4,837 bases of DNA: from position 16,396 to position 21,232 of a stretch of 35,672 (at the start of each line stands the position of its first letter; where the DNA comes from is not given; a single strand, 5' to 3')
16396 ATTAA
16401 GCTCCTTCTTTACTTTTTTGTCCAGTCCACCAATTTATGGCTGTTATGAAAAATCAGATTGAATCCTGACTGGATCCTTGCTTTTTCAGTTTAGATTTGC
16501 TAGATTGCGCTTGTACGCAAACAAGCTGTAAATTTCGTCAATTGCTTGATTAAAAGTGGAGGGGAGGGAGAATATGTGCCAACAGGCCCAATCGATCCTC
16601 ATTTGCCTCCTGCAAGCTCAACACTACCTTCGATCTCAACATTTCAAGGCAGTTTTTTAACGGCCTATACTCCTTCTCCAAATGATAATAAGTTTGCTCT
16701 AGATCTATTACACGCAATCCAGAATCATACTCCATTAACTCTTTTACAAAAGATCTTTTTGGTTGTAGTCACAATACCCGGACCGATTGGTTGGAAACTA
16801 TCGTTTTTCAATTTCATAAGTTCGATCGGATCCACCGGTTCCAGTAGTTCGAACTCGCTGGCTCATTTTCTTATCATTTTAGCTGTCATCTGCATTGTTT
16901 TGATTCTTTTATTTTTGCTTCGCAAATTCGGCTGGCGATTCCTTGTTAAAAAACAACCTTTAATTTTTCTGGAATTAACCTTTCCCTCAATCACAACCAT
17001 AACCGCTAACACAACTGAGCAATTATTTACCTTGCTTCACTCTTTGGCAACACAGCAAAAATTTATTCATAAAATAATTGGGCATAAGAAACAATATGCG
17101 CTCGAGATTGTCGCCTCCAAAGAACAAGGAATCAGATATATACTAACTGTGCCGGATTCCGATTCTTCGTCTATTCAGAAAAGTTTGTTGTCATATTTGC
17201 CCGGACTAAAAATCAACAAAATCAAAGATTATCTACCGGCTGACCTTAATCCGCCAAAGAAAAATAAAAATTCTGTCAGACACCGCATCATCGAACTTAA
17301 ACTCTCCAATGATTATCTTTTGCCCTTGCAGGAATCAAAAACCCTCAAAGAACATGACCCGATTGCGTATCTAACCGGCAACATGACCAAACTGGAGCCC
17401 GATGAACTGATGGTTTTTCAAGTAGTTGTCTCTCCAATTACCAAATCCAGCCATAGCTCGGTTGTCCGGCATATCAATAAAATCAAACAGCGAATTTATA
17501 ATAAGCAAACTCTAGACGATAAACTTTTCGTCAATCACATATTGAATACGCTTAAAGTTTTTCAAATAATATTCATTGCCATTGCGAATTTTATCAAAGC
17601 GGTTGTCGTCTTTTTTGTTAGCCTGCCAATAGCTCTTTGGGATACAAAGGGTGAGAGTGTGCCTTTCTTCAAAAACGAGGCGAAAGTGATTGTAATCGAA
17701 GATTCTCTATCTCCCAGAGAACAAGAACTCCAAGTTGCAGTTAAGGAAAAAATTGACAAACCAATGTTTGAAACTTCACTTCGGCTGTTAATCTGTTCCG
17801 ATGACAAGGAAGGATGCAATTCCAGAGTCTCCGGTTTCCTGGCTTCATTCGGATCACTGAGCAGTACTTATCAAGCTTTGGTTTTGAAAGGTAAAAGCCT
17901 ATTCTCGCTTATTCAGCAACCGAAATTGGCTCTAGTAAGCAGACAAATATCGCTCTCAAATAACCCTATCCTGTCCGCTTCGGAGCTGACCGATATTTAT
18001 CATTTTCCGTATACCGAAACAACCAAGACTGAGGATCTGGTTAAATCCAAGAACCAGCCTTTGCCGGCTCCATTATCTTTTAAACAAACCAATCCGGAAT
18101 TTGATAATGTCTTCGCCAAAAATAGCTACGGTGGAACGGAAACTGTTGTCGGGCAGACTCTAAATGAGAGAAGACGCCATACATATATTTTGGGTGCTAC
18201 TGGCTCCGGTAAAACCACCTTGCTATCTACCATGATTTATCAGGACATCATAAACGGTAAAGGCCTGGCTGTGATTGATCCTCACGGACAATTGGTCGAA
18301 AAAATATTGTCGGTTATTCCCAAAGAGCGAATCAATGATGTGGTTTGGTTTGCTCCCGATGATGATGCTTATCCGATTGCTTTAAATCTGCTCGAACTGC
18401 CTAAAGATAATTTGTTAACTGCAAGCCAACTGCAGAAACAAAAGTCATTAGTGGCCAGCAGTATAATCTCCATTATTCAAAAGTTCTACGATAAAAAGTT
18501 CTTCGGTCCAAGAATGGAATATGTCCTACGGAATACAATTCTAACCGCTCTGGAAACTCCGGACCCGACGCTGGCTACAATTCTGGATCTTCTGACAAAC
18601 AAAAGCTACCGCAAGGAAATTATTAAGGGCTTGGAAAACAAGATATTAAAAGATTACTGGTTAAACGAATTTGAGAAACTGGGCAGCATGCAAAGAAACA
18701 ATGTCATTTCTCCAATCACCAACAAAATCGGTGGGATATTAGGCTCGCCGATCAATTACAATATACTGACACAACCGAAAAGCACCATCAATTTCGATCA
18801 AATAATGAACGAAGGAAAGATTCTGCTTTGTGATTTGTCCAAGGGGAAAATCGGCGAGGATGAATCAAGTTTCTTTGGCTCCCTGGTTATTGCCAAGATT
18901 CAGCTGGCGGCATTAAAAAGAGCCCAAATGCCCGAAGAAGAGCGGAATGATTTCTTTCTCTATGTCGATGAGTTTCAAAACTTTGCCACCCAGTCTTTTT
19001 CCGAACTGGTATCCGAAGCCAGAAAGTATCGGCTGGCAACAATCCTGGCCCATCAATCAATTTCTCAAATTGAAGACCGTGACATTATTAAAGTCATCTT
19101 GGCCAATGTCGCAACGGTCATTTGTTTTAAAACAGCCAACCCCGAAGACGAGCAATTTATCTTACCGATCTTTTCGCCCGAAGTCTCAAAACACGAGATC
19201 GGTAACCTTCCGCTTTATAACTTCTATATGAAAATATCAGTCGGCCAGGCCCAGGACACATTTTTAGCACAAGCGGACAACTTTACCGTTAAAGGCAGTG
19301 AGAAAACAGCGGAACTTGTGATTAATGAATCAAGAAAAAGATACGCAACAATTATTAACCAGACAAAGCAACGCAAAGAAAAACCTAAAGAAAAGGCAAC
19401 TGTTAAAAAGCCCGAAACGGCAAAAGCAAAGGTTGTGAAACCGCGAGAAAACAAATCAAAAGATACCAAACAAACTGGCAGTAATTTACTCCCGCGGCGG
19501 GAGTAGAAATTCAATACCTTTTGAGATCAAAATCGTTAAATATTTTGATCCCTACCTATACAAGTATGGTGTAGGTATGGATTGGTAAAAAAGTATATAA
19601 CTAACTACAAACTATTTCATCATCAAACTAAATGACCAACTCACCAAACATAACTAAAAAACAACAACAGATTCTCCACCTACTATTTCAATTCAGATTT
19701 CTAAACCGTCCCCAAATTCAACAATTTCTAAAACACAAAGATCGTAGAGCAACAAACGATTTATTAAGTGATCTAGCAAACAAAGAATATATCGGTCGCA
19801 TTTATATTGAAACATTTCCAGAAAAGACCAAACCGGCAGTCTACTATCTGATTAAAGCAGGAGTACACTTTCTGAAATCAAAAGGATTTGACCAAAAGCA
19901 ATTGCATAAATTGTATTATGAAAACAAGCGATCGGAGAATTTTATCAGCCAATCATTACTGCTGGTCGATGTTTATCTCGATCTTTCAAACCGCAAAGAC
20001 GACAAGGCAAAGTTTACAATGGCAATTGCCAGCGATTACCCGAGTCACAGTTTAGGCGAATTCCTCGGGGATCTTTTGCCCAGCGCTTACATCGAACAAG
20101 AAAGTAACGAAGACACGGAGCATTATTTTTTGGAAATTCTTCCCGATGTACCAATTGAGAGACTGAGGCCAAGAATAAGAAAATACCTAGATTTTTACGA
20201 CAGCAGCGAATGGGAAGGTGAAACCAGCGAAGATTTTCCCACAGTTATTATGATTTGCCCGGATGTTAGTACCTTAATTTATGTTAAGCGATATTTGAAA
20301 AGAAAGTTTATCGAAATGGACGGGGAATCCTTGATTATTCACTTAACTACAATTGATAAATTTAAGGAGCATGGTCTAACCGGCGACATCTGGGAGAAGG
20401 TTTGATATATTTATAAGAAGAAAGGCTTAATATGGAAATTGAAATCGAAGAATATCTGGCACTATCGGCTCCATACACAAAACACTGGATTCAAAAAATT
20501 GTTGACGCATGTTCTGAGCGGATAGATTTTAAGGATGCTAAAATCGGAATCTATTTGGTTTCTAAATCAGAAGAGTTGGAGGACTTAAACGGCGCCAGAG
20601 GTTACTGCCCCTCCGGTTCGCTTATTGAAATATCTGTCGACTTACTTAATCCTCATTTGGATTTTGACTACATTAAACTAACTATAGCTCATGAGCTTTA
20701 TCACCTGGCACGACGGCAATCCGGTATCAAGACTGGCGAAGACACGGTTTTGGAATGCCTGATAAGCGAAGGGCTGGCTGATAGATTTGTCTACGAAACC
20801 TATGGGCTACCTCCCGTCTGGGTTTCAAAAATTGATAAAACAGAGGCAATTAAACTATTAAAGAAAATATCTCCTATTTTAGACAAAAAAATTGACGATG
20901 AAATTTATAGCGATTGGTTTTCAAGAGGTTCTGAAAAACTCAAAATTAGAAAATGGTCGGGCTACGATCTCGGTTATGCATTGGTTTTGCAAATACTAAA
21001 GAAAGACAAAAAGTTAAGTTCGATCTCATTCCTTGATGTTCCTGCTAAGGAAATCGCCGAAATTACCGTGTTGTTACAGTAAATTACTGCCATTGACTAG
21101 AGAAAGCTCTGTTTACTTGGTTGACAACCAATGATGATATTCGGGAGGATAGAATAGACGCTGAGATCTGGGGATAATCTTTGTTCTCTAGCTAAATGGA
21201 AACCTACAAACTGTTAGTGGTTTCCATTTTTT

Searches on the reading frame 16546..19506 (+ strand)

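Call 9: search_protein_families(library=pfam, proteins=[window:16546-19506:+], max_evalue=0.001)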
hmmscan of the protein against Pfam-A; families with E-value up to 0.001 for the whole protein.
window:16546-19506:+ (986 aa): 5 families
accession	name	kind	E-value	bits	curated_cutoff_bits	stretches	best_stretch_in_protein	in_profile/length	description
PF10412.15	TrwB_AAD_bind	-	1.4e-11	44.4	20.5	2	773-868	216-315/387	Type IV secretion-system coupling protein DNA-binding domain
PF01935.23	DUF87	-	2.5e-08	34.7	23.2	1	543-724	23-186/220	Helicase HerA, central domain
PF12696.13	TraG-D_C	-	9.3e-08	32.5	22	1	805-870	4-73/126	TraM recognition site of TraD and TraG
PF01580.24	FtsK_SpoIIIE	-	0.00044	20.2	24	0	541-565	39-61/221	FtsK/SpoIIIE family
PF25199.1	nSTAND_NTPase5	-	0.00074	19.8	34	0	540-583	38-82/145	Novel STAND NTPase 5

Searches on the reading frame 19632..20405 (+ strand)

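Call 9: search_protein_families(library=pfam, proteins=[window:19632-20405:+], max_evalue=0.001)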
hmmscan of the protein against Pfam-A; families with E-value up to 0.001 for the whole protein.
window:19632-20405:+ (257 aa): 2 families
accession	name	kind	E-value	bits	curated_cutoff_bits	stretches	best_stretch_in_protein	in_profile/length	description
PF13814.12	Replic_Relax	-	1.9e-08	35.1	25.3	1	15-195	1-182/191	Replication-relaxation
PF18954.5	DUF5697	-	0.00071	20.2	27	0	12-56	1-45/161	Family of unknown function (DUF5697)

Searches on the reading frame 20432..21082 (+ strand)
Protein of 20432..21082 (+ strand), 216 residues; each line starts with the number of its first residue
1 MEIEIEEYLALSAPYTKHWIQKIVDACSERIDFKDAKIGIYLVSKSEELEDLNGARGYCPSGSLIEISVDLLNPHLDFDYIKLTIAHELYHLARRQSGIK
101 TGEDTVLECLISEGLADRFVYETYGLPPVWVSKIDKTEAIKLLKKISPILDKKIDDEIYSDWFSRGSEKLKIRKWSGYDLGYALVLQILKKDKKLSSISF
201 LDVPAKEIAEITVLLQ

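Call 9: search_protein_families(library=pfam, proteins=[window:20432-21082:+], max_evalue=0.001)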
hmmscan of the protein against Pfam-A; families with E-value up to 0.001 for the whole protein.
window:20432-21082:+ (216 aa): 2 families
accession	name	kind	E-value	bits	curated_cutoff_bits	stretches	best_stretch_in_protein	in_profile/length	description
PF10026.15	DUF2268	-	1.2e-25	90.7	23.6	1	20-209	5-194/195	Predicted Zn-dependent protease (DUF2268)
PF18958.6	DUF5700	-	0.00019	21.4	25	1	79-190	128-253/283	Putative zinc dependent peptidase (DUF5700)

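Call 86: search_protein_families(library=padloc, proteins=[window:20432-21082:+], max_evalue=0.001)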
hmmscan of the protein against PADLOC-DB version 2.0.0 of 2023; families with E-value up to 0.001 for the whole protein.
window:20432-21082:+ (216 aa): 0 families
